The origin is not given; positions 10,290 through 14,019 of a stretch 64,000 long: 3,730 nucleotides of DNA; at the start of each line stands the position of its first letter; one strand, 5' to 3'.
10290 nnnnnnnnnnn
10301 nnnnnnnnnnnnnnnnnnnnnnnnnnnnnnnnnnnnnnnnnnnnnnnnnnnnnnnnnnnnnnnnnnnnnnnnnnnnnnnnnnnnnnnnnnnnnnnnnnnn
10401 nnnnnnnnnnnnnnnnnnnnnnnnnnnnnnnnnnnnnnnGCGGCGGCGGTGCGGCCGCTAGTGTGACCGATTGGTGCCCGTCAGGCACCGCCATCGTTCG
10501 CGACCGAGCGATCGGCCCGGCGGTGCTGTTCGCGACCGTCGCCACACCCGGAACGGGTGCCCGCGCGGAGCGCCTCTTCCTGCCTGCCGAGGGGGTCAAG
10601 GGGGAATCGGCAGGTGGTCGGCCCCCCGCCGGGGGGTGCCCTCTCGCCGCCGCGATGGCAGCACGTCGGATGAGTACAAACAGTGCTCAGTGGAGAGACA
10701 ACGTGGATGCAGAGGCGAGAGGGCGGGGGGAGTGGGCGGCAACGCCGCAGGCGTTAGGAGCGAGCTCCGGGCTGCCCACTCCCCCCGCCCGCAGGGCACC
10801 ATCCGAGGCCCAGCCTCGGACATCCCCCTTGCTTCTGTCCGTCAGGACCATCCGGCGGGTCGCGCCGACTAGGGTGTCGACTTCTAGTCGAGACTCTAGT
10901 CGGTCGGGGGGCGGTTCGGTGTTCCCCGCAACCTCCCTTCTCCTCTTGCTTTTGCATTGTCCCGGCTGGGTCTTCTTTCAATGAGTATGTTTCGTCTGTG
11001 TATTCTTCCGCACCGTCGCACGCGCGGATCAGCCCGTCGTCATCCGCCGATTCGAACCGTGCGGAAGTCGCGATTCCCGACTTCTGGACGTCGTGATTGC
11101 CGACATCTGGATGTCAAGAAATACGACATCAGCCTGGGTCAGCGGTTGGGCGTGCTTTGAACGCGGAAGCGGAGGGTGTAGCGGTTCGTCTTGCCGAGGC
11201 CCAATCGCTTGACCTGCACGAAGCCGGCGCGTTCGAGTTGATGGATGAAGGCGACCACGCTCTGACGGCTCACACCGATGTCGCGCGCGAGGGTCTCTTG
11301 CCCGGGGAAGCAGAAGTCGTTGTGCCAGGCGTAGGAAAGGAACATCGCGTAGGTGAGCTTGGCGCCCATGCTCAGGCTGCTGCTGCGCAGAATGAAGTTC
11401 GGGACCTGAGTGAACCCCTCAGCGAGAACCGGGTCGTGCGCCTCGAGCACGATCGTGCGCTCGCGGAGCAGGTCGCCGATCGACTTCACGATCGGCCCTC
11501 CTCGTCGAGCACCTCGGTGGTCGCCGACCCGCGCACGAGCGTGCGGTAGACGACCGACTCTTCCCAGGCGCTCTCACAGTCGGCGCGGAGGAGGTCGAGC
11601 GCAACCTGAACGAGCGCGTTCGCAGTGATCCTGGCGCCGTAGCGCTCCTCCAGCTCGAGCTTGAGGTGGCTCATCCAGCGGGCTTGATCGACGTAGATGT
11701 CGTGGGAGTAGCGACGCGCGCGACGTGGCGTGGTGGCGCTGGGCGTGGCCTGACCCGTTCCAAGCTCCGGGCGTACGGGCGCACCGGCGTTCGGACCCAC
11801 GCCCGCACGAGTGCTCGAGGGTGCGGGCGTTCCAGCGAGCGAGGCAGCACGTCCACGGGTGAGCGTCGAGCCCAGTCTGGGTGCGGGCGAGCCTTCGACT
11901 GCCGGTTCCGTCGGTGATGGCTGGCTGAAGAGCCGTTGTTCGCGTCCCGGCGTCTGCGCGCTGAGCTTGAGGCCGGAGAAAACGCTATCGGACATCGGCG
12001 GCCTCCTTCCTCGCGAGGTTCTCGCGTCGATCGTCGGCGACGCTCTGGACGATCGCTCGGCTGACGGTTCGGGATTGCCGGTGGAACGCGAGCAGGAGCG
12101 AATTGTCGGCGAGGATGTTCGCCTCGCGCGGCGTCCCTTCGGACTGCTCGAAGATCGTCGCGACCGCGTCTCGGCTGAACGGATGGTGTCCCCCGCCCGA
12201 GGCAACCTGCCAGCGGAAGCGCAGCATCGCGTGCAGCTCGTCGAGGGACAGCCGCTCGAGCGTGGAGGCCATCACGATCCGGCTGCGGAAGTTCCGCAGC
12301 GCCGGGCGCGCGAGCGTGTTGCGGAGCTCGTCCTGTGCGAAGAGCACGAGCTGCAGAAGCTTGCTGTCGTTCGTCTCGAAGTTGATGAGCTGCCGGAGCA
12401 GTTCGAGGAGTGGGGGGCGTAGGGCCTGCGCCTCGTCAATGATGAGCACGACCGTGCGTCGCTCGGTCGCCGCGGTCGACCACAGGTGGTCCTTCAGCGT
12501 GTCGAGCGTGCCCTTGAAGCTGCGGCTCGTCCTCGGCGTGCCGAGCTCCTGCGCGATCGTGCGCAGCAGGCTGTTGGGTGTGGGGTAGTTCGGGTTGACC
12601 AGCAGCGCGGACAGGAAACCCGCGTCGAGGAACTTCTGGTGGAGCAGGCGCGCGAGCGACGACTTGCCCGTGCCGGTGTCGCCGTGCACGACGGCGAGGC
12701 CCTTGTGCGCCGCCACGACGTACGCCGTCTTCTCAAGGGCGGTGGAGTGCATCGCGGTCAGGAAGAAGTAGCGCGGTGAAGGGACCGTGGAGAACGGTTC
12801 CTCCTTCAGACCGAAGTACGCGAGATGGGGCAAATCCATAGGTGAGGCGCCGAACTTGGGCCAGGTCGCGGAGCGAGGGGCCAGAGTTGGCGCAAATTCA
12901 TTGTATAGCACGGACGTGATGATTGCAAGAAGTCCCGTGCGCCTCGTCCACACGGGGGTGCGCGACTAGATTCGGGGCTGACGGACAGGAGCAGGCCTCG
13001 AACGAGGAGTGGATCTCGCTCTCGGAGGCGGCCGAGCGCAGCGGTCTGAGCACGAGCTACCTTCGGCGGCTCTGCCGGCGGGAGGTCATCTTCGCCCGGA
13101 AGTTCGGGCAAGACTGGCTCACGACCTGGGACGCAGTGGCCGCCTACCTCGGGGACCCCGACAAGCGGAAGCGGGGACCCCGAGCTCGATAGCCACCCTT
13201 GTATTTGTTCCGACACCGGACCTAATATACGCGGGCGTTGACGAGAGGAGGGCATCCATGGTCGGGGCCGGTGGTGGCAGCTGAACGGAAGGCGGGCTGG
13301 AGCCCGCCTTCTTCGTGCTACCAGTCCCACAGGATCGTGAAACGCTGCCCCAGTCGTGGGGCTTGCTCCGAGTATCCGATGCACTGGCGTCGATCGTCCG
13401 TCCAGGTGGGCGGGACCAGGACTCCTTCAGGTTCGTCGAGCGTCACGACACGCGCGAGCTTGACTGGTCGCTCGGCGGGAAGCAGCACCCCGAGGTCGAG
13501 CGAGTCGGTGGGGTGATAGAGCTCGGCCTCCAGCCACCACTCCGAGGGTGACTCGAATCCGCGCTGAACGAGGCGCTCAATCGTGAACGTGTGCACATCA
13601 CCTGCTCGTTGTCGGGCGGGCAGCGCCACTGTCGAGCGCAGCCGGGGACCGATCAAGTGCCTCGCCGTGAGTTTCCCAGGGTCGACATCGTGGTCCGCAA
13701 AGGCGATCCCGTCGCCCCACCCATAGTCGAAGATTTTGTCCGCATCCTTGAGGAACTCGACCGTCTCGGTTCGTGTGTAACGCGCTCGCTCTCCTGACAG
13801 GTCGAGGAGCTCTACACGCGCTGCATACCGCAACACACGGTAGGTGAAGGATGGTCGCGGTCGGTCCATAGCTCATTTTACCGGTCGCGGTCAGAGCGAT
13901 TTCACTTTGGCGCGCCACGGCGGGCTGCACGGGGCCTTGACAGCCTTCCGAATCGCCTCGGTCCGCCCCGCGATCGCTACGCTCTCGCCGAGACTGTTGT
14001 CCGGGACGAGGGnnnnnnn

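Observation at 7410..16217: Mobile-element-like module with conjugation/replication genes but no recognisable integrase or relaxase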

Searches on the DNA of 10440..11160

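Call 83: search_rna_families(source=window, start=10440, end=11160, threshold=evalue, max_evalue=10, show_alignments=2)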
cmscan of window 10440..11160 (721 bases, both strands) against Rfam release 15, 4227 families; matches with E-value up to 10: 24.
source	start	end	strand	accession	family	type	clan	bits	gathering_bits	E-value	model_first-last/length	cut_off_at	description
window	10721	10790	+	RF04159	MIR1437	Gene; miRNA;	-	26.8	168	0.025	1-192/192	no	MIR1437 microRNA precursor family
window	10719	10790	+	RF03620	mir-1233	Gene; miRNA;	-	23.8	87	0.12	1-82/82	no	mir-1233 microRNA precursor family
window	10722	10789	+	RF03946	mir-3132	Gene; miRNA;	-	22.5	84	0.28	1-75/75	no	mir-3132 microRNA precursor family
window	10720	10791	+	RF03964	mir-H1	Gene; miRNA;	-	21.9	97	0.55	1-85/85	no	mir-H1 microRNA precursor family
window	10720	10790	+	RF03586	mir-5132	Gene; miRNA;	-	20.9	100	1.3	1-71/71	no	mir-5132 microRNA precursor family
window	10721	10790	-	RF00707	mir-197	Gene; miRNA;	-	19.6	74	1.6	1-75/75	no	mir-197 microRNA precursor family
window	10720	10791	-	RF03964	mir-H1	Gene; miRNA;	-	18.8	97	2.8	1-85/85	no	mir-H1 microRNA precursor family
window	10722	10790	+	RF03778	mir-483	Gene; miRNA;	-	18.3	60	1.3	1-75/75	no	mir-483 microRNA precursor family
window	10722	10790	+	RF04198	MIR8670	Gene; miRNA;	-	18.2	150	1.2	1-142/142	no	MIR8670 microRNA precursor family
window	10720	10790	-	RF04198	MIR8670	Gene; miRNA;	-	18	150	1.4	1-142/142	no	MIR8670 microRNA precursor family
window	10722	10788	+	RF04119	MIR1858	Gene; miRNA;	-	17.6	137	3.4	1-197/197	no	MIR1858 microRNA precursor family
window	10725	10786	-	RF03341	mir-943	Gene; miRNA;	-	17.6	95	3.9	20-83/98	no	mir-943 microRNA precursor family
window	10721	10790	+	RF00707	mir-197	Gene; miRNA;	-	17.4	74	5.3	1-75/75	no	mir-197 microRNA precursor family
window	10902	10951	-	RF01124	sR36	Gene; snRNA; snoRNA; CD-box;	-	17.3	55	0.076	1-55/55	no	Small nucleolar RNA sR36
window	10722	10789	-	RF00879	mir-615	Gene; miRNA;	-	17.3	90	6.2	1-85/85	no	mir-615 microRNA precursor family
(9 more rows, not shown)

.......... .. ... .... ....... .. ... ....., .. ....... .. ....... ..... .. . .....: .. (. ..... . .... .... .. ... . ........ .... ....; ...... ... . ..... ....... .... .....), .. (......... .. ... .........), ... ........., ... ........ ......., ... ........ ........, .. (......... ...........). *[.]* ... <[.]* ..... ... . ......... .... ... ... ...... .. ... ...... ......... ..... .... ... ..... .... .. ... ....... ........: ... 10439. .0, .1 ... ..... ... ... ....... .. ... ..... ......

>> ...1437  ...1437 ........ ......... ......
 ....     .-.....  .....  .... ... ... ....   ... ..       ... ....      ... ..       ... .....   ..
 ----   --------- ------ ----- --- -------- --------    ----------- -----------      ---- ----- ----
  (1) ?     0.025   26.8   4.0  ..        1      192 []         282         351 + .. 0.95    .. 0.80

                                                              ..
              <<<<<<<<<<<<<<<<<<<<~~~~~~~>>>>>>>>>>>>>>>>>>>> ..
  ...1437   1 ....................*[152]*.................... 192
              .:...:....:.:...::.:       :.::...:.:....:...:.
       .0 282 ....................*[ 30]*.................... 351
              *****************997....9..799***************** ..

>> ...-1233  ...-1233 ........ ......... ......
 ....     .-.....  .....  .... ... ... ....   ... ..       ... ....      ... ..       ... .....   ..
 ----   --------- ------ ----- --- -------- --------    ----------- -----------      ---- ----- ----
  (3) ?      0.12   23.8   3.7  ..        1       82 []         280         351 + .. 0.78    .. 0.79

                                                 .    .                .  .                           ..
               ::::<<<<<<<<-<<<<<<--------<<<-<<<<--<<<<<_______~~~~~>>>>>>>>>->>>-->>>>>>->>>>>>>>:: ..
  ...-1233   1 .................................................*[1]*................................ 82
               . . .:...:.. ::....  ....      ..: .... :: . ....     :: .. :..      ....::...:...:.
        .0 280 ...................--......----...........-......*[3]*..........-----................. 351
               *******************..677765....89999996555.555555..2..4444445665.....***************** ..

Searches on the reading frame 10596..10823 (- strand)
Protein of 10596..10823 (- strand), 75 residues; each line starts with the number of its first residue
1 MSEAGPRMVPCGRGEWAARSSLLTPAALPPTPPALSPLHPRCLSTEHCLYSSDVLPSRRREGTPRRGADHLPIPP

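Call 50: search_protein_families(library=pfam, max_evalue=0.001, proteins=[window:10596-10823:-])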
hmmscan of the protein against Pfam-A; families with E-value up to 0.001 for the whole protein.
window:10596-10823:- (75 aa): 0 families

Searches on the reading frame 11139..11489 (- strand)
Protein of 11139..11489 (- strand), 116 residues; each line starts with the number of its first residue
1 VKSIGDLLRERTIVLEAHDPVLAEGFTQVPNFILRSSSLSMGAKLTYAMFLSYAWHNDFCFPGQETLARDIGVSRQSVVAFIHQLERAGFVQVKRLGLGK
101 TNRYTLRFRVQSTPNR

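Call 5: search_protein_families(library=pfam, max_evalue=0.01, proteins=[window:11139-11489:-])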
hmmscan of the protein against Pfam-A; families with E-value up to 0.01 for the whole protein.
window:11139-11489:- (116 aa): 8 families
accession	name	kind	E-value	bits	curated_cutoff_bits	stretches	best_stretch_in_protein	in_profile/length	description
PF13730.12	HTH_36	-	4.6e-11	42.8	25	1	39-91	3-55/55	Helix-turn-helix domain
PF15943.11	YdaS_toxin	-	9.9e-05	22.5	30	1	63-111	10-61/65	Bacterial toxin YdaS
PF13545.12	HTH_Crp_2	-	0.00044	20.6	27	1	63-95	24-56/70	Crp-like helix-turn-helix domain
PF01047.28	MarR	-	0.00068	19.9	24.6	1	64-95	20-51/59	MarR family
PF08222.17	HTH_CodY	-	0.0042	17.1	27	0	67-100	10-43/61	CodY helix-turn-helix domain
PF00392.27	GntR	-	0.0063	16.6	27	0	62-95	25-58/64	Bacterial regulatory proteins, gntR family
PF01978.25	TrmB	-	0.0081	16.4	25.6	0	65-95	26-56/68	Sugar-specific transcriptional regulator TrmB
PF08279.18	HTH_11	-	0.0093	16.3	25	0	65-91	19-44/55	HTH domain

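Call 7: search_protein_families(library=ncbifam, max_evalue=0.01, proteins=[window:11139-11489:-])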
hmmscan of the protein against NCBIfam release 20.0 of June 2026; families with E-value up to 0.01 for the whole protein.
window:11139-11489:- (116 aa): 1 family
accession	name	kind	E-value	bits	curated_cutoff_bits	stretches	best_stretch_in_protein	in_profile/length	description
NF052281.1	rhizopine_MocR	equivalog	0.0024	16.6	650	1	57-95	38-76/479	rhizopine catabolism transcriptional regulator MocR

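Call 71: search_protein_families(library=phrogs, max_evalue=0.001, proteins=[window:11139-11489:-])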
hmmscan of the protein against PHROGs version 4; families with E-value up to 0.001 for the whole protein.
window:11139-11489:- (116 aa): 12 families
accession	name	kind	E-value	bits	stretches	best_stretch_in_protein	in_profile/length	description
phrog_270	-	DNA, RNA and nucleotide metabolism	5.1e-12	46.8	1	25-107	31-116/383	replication initiation protein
phrog_15053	-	unknown function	3.4e-10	40.6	1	18-95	19-101/343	-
phrog_30285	-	unknown function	3.7e-10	41.1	1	17-97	18-98/208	-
phrog_428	-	DNA, RNA and nucleotide metabolism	4.6e-09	36.9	1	24-107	88-176/455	replication initiation protein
phrog_36008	-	unknown function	7.4e-09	36.3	1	18-105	19-106/345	-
phrog_186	-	DNA, RNA and nucleotide metabolism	2e-08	35.3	1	24-101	20-102/308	DnaD-like helicase loader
phrog_7882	-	DNA, RNA and nucleotide metabolism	1.1e-06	29.4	1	21-102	12-107/314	DnaD-like helicase loader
phrog_678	-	DNA, RNA and nucleotide metabolism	1.2e-06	29.4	1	23-108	29-136/346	replication initiation O-like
phrog_30408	-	unknown function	2e-06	28.3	1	16-95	7-90/318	-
phrog_391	-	DNA, RNA and nucleotide metabolism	2.2e-05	25.2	1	37-107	13-89/298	replication initiation O-like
phrog_11896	-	DNA, RNA and nucleotide metabolism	0.00018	22.5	1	52-102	31-81/225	primosomal protein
phrog_26369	-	DNA, RNA and nucleotide metabolism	0.00063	19.8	1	47-92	65-111/347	replication initiation protein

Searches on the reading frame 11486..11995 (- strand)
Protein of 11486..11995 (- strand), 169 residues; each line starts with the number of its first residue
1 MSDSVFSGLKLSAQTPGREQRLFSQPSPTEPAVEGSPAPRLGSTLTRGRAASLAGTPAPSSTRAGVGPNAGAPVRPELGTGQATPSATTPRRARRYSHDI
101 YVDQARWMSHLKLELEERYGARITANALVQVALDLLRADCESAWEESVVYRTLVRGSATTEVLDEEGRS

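Call 71: search_protein_families(library=phrogs, max_evalue=0.001, proteins=[window:11486-11995:-])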
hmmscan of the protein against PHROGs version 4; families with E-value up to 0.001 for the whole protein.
window:11486-11995:- (169 aa): 0 families

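Call 103: search_solved_structures(query=A6, max_evalue=10)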
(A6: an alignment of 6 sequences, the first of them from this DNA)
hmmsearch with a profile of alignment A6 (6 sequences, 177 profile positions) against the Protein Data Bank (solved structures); distinct sequences matched with E-value up to 10: 0.

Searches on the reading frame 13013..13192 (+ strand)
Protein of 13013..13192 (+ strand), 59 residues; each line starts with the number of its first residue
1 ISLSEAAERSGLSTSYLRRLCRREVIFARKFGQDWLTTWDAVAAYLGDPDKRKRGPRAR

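Call 71: search_protein_families(library=phrogs, max_evalue=0.001, proteins=[window:13013-13192:+])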
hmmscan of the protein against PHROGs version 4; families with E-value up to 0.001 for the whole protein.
window:13013-13192:+ (59 aa): 1 family
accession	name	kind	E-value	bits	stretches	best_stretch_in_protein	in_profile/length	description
phrog_2655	-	integration and excision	4.1e-09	37.3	1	2-54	116-172/181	excisionase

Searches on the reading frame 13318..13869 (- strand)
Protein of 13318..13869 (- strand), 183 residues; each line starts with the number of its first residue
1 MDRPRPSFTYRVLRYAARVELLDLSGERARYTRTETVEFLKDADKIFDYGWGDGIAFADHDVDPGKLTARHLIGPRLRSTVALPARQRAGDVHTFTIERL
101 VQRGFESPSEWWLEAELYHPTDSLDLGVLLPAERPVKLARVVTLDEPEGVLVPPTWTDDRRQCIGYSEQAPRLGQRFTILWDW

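Call 6: search_protein_families(library=pfam, max_evalue=0.01, proteins=[window:13318-13869:-])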
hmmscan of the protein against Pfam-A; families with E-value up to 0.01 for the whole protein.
window:13318-13869:- (183 aa): 0 families

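Call 8: search_protein_families(library=padloc, max_evalue=0.01, proteins=[window:13318-13869:-])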
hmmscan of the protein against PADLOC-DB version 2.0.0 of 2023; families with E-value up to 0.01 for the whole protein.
window:13318-13869:- (183 aa): 0 families

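Call 71: search_protein_families(library=phrogs, max_evalue=0.001, proteins=[window:13318-13869:-])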
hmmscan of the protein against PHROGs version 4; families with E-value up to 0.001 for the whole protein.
window:13318-13869:- (183 aa): 0 families

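Call 104: search_solved_structures(query=A7, max_evalue=10)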
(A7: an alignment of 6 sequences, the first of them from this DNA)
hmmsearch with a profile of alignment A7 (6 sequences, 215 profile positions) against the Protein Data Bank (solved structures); distinct sequences matched with E-value up to 10: 3.
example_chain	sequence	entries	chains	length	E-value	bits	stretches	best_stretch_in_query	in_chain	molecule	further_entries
6v39_r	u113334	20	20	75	0.28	14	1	62-119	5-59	30S ribosomal protein S18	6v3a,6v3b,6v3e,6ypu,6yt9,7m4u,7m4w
2izw_A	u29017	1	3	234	0.43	13.4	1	83-134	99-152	RYEGRASS MOTTLE VIRUS COAT PROTEIN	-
5iqr_w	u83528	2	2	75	0.81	12.5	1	60-126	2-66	30S ribosomal protein S18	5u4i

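Call 105: search_protein_families(library=pfam, alignment_id=A7, max_evalue=1)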
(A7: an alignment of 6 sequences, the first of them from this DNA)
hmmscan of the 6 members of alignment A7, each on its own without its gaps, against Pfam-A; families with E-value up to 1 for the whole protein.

A. member 1, seq(183 aa): 0 families

B. families by the number of members that match (of 6 scanned): 1 family
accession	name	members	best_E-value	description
PF19112.6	VanA_C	1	0.002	Vanillate O-demethylase oxygenase C-terminal domain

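Call 106: find_homologous_proteins(query=window:13318-13869:-, max_evalue=0.001)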
Query window:13318-13869:- (183 aa): 4 proteins with E <= 0.001 among 316 candidates.
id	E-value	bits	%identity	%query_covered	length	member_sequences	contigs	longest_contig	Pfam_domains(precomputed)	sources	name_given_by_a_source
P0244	1.4e-120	418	100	100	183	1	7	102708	-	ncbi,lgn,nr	ncbi:MAG: hypothetical protein IT299_04405 [Dehalococcoidia bacterium]|nr:hypothetical protein [Deha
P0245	4.3e-59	217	57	96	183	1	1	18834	-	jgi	-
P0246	6.7e-57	210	55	96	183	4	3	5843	-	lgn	-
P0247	3.0e-42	163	49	90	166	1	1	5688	-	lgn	-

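Call 115: predict_structure(alignment_id=A8)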
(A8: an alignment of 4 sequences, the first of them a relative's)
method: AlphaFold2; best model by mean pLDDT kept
length: 183 residues; sequences in the alignment: 4
mean_pLDDT: 75.8   pTM: 0.75
mean pLDDT of the five models: 75.8, 73.7, 73.4, 71.7, 47.0
residues with pLDDT >= 90: 52; 70-90: 79; 50-70: 22; < 50: 30
segments of 3 or more residues with pLDDT < 50: 1-4, 51-76
pLDDT, mean of each block of 10 residues (from residue 1): 60 91 83 86 74 35 36 45 77 79 65 82 94 89 90 91 95 88 83
secondary structure, 60 per line:
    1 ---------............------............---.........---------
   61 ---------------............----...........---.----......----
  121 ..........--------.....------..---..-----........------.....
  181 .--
elements in order: E10-21 E28-39 E43-51 E76-87 E92-102 E111-116 E121-130 E139-143 E162-169 E176-181

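Call 119: fold_search(model_id=the predicted structure, library=pdb)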
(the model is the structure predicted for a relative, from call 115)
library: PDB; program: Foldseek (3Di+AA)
matches with E <= 10: 984; with E <= 0.001: 132
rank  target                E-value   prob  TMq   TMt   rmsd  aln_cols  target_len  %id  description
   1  8cgp_B                1.4e-06  1.00  0.55  0.14   6.8       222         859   12  Insulin regulated aminopeptidase (IRAP) in complex with an allosteric aryl sulfonamide inhibitor (released 2024-01-31)
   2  7zyf_B                1.7e-06  1.00  0.55  0.15   5.5       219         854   12  Insulin regulated aminopeptidase (IRAP) in complex with a nanomolar alpha hydroxy beta amino acid based inhibitor. (released 2022-07-20)
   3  6ydx_B                1.9e-06  1.00  0.53  0.14   8.8       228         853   10  Insulin-regulated aminopeptidase complexed with a macrocyclic peptidic inhibitor (released 2020-07-22)
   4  7zyf_A                2.0e-06  1.00  0.55  0.14   6.6       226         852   12  Insulin regulated aminopeptidase (IRAP) in complex with a nanomolar alpha hydroxy beta amino acid based inhibitor. (released 2022-07-20)
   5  8b6l_O                4.2e-06  1.00  0.62  0.23   5.2       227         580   10  Subtomogram average of the human Sec61-TRAP-OSTA-translocon (released 2022-12-07)
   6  4p8q_A                5.8e-06  1.00  0.55  0.14   9.2       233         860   11  Crystal Structure of Human Insulin Regulated Aminopeptidase with Alanine in Active Site (released 2014-12-03)
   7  5mj6_A                6.5e-06  1.00  0.53  0.14   8.1       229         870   11  Ligand-induced conformational change of Insulin-regulated aminopeptidase: insights on catalytic mechanism and active s (released 2017-04-05)
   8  5mj6_B                7.6e-06  1.00  0.54  0.14   6.9       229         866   11  Ligand-induced conformational change of Insulin-regulated aminopeptidase: insights on catalytic mechanism and active s (released 2017-04-05)
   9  8p0i_A                1.1e-05  1.00  0.55  0.14   9.5       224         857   12  Crystal structure of the open conformation of insulin-regulated aminopeptidase in complex with a small-MW inhibitor (released 2024-09-04)
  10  4pj6_B                1.2e-05  1.00  0.55  0.14   5.9       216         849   12  Crystal Structure of Human Insulin Regulated Aminopeptidase with Lysine in Active Site (released 2014-12-03)
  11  8cgp_A                1.3e-05  1.00  0.53  0.14   6.7       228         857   11  Insulin regulated aminopeptidase (IRAP) in complex with an allosteric aryl sulfonamide inhibitor (released 2024-01-31)
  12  4p8q_B                2.1e-05  1.00  0.54  0.14   5.5       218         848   11  Crystal Structure of Human Insulin Regulated Aminopeptidase with Alanine in Active Site (released 2014-12-03)
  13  4pj6_A                2.1e-05  1.00  0.52  0.13   7.2       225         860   11  Crystal Structure of Human Insulin Regulated Aminopeptidase with Lysine in Active Site (released 2014-12-03)
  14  6ydx_A                2.2e-05  1.00  0.53  0.14   7.2       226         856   12  Insulin-regulated aminopeptidase complexed with a macrocyclic peptidic inhibitor (released 2020-07-22)
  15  8cgw_B                2.4e-05  1.00  0.56  0.15   5.0       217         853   11  Insulin-regulated aminopeptidase (IRAP) in complex with an allosteric benzopyran-based inhibitor (released 2024-01-31)
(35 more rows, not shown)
